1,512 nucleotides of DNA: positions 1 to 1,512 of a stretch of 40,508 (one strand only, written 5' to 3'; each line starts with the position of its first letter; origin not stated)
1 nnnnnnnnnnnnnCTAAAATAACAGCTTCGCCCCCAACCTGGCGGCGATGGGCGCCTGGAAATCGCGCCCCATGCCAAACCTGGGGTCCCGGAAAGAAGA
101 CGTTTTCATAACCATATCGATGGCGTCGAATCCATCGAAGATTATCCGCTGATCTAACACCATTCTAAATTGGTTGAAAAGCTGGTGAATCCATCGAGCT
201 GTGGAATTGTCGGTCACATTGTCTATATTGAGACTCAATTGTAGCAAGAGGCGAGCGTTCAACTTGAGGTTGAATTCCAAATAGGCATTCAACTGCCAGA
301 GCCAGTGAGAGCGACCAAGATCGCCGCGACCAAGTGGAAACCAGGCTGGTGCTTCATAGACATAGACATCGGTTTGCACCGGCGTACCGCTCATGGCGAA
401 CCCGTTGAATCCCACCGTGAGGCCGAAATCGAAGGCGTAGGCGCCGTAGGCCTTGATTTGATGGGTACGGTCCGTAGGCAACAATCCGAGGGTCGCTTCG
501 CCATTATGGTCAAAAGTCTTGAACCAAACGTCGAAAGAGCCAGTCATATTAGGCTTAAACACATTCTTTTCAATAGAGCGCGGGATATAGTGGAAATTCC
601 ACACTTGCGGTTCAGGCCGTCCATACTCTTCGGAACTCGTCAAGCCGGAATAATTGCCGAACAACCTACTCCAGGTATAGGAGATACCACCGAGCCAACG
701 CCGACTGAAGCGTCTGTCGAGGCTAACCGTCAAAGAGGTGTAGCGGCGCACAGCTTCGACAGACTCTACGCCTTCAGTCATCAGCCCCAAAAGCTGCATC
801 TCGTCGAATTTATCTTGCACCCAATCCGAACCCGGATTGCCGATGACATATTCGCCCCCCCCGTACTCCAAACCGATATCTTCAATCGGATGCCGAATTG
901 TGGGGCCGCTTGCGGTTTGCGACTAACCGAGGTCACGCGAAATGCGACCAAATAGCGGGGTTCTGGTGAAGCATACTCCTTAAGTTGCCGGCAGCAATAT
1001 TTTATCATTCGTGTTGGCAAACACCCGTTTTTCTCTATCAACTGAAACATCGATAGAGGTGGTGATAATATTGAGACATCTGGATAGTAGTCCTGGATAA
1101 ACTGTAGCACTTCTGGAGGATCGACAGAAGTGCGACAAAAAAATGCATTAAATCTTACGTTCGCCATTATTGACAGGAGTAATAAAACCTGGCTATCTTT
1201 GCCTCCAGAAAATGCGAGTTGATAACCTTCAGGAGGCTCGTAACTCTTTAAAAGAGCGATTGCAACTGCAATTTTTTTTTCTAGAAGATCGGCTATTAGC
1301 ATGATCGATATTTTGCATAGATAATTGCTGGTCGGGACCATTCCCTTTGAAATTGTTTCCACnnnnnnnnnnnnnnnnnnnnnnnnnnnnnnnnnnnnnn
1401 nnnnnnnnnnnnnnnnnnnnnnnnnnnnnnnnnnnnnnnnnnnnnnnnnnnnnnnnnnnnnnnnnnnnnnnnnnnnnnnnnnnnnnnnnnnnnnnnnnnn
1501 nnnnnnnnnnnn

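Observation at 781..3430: Late-operon terminal accessory block: secreted FG-GAP propeller, radical SAM and PP-loop enzyme, in the position of Mu mom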

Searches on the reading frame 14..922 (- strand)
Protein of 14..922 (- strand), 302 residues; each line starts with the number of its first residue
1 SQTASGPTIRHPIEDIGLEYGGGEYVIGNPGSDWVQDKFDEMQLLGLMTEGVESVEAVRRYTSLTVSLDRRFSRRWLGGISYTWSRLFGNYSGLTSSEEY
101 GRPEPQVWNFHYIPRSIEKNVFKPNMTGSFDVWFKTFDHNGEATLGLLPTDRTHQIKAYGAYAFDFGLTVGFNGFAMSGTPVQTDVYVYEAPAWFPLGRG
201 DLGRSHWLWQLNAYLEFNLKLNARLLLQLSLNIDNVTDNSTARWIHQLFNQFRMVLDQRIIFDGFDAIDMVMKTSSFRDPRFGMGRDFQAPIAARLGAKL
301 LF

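Call 5: search_protein_families(library=pfam, proteins=[window:14-871:-], max_evalue=0.01)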
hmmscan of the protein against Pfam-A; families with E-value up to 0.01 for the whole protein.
window:14-871:- (285 aa): 2 families
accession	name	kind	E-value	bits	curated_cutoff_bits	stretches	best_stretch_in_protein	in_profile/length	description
PF25183.1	OMP_b-brl_4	-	3.2e-05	23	30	1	41-92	602-652/838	Outer membrane beta barrel domain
PF12944.13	HAV_VP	-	0.0016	18.9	24.5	1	185-254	32-100/169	Hepatitis A virus viral protein VP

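Call 30: find_related_loci(query=window:14-922:-, collection=genome_contigs, flank=4000)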
Query window:14-922:- (302 aa) in genome_contigs; peptide patterns used: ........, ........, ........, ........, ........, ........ (x = any residue, [..] = any of these).
155 stretches matched a pattern; 124 encode a relative of the query (tblastn E <= 1e-3); the best 80 are kept; 78 distinct loci.
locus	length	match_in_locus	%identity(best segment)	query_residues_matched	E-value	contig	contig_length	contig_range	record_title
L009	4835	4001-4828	61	9-302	1e-115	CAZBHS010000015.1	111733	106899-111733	MAG TPA_asm: uncultured Clostridia bacterium isolate binchicken_co42_202 genome assembly, contig: NODE_57_length_111733_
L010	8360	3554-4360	50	8-295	5e-91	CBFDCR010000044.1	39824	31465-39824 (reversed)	MAG TPA_asm: uncultured bacterium isolate SRR26215683_binner23_Refined_38 genome assembly, contig: ERZ25073488.205, whol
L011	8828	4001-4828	34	13-302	2e-40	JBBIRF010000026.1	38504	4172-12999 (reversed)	MAG: Candidatus Aminicenantes bacterium isolate RSF170216_bin_343 NODE_1252_length_38504_cov_5.822310, whole genome shot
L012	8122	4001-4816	36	13-302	5e-40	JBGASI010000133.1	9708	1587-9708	MAG: Vicinamibacteria bacterium isolate MAG_AAO_AS.80 AAOAS-80_scaffold_12518, whole genome shotgun sequence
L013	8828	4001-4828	33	9-302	1e-39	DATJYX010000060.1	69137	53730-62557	MAG TPA_asm: Vicinamibacteria bacterium isolate SMAG_U15163 k141_4156426, whole genome shotgun sequence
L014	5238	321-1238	33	13-302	1e-39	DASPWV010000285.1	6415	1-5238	MAG TPA_asm: Vicinamibacterales bacterium isolate SMAG_U11550 k141_20139, whole genome shotgun sequence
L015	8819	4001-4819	33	9-302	2e-38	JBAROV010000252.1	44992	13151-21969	MAG: Vicinamibacterales bacterium isolate MFD13504_ilm_asm_bin1 k127_323898, whole genome shotgun sequence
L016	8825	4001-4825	32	9-302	2e-37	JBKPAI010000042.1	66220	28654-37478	MAG: Acidobacteriota bacterium isolate GB_HAYS_MAG_00009 GB_HAYS_000000312088, whole genome shotgun sequence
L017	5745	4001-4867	33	13-302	2e-36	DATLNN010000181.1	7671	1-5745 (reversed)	MAG TPA_asm: Pyrinomonadaceae bacterium isolate SMAG_U13801 k141_2462568, whole genome shotgun sequence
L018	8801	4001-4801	33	13-302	3e-37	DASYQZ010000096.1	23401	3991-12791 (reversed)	MAG TPA_asm: Vicinamibacterales bacterium isolate SMAG_U4498 k141_3777740, whole genome shotgun sequence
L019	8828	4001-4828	32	13-302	6e-35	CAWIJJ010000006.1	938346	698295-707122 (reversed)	MAG: Bryobacterales bacterium isolate MFD04944.bin.2.159 genome assembly, contig: contig_27173, whole genome shotgun seq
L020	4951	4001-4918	33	8-302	2e-34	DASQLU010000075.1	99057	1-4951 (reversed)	MAG TPA_asm: Pyrinomonadaceae bacterium isolate SMAG_U10730 k141_258138, whole genome shotgun sequence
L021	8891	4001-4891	31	9-302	2e-34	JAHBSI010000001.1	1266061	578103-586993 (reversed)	MAG: Acidobacteria bacterium isolate ACE_ACI4 ACI4_1, whole genome shotgun sequence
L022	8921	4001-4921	32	9-302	2e-33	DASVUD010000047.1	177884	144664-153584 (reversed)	MAG TPA_asm: Pyrinomonadaceae bacterium isolate SMAG_U3308 k141_361381, whole genome shotgun sequence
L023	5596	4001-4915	32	9-302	2e-33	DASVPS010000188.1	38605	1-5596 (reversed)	MAG TPA_asm: Pyrinomonadaceae bacterium isolate SMAG_U3185 k141_476341, whole genome shotgun sequence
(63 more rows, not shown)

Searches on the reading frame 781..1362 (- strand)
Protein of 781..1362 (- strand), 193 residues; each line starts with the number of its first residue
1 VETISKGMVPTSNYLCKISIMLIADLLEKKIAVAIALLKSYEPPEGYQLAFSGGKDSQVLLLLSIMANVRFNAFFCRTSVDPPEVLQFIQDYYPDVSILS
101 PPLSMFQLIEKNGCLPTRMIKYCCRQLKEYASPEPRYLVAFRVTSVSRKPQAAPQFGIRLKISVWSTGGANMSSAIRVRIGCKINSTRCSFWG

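Call 5: search_protein_families(library=pfam, proteins=[window:781-1362:-], max_evalue=0.01)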
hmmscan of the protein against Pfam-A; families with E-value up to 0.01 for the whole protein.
window:781-1362:- (193 aa): 1 family
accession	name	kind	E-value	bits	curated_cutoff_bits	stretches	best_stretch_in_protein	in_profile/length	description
PF01507.26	PAPS_reduct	-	3.3e-05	24.4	22.5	1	49-91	4-46/175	Phosphoadenosine phosphosulfate reductase domain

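Call 6: search_protein_families(library=phrogs, proteins=[window:781-1362:-], max_evalue=0.01)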
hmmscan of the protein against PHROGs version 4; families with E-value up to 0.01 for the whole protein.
window:781-1362:- (193 aa): 2 families
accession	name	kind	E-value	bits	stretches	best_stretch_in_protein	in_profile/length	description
phrog_424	-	moron, auxiliary metabolic gene and host takeover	6.2e-11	42.9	1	39-129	155-255/460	phosphoadenosine phosphosulfate reductase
phrog_2302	-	moron, auxiliary metabolic gene and host takeover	0.0011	19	1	45-93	28-82/381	phosphoadenosine phosphosulfate reductase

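Call 7: search_protein_families(library=ncbifam, proteins=[window:781-1362:-], max_evalue=0.1)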
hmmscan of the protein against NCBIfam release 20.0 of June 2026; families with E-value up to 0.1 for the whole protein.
window:781-1362:- (193 aa): 6 families
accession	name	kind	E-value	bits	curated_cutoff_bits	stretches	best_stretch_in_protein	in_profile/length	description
NF010367.0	PRK13795.1-2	equivalog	1.5e-06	27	456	1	47-126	245-327/584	hypothetical protein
NF010366.0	PRK13795.1-1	equivalog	3.8e-06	25.3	745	1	49-126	271-353/667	hypothetical protein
NF006327.0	PRK08557.1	equivalog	0.00027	19.8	366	1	46-128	181-267/415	hypothetical protein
NF010369.0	PRK13795.1-4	equivalog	0.00064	18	1086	1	47-91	254-299/633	hypothetical protein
NF006351.0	PRK08576.1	equivalog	0.0035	16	290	1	31-123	222-314/436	hypothetical protein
NF010368.0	PRK13795.1-3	equivalog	0.013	13.8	588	1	28-125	233-331/635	hypothetical protein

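Call 10: search_dna_similar(query=window:781-1302:-, collection=phages, mode=protein, max_rows=25)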
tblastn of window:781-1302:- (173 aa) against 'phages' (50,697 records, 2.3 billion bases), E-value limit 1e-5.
Records with a match: 14; places in all: 14; records where one place covers at least 80% of the query: 1.
Best place of each record, by identity: <60% 14.
By first word of the organism name: Bacteroides 5; Bacteriophage 3; Clostridium 2; Methanosarcina 1; phage 1; Altiarchaeum 1; Dulem 1.
By host as written in the record: - 6; Bacteroides fragilis CSC10 3; Bacteroides fragilis TSN8 1; Methanosarcina sp. 1; Bacteroides ovatus BSC649 1; Clostridium perfringens 1; Propithecus coquereli 1.
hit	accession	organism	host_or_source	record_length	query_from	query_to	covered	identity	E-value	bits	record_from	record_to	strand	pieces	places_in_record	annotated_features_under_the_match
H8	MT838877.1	Bacteriophage sp.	human fecal samples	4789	4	149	84%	33.5%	9e-19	88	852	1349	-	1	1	record has no annotation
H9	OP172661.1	Bacteroides phage BF8P1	Bacteroides fragilis TSN8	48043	7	109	60%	46.6%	9e-20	91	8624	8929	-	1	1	hypothetical protein (x2)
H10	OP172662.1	Bacteroides phage BF10P1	Bacteroides fragilis CSC10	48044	7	109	60%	46.6%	9e-20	91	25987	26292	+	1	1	hypothetical protein (x2)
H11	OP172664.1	Bacteroides phage BF10P3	Bacteroides fragilis CSC10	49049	7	109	60%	46.6%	9e-20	91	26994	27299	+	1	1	hypothetical protein (x2)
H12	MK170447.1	Methanosarcina virus MetMV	Methanosarcina sp.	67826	10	109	58%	48.0%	5e-23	100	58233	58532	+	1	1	PAPS reductase-like domain protein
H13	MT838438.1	Bacteriophage sp.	human fecal samples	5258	7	122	67%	40.6%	4e-24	103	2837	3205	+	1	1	record has no annotation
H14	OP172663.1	Bacteroides phage BF10P2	Bacteroides fragilis CSC10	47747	7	109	60%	45.6%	2e-19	90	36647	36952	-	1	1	hypothetical protein (x2)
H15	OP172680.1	Bacteroides phage BK649P1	Bacteroides ovatus BSC649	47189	7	109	60%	45.6%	6e-19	89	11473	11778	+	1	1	hypothetical protein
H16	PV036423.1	phage NatCom_17901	human feces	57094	7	133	73%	36.8%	6e-20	91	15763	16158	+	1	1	phosphoadenosine phosphosulfate reductase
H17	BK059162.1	Altiarchaeum virus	groundwater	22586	7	109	60%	41.5%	6e-17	83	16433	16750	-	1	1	PAPS reductase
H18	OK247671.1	Clostridium phage vB_CpeS_BG3P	Clostridium perfringens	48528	2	114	65%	34.7%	4e-11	66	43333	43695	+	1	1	hypothetical protein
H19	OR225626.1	Clostridium phage LPCPA58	-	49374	2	114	65%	34.7%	4e-11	66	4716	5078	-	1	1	cysH: phosphoadenosine phosphosulfate reductase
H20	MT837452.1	Bacteriophage sp.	human fecal samples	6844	5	129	72%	27.1%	3e-8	57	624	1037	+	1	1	record has no annotation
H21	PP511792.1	Dulem virus 33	Propithecus coquereli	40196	1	109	63%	29.5%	9e-7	53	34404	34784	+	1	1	reductase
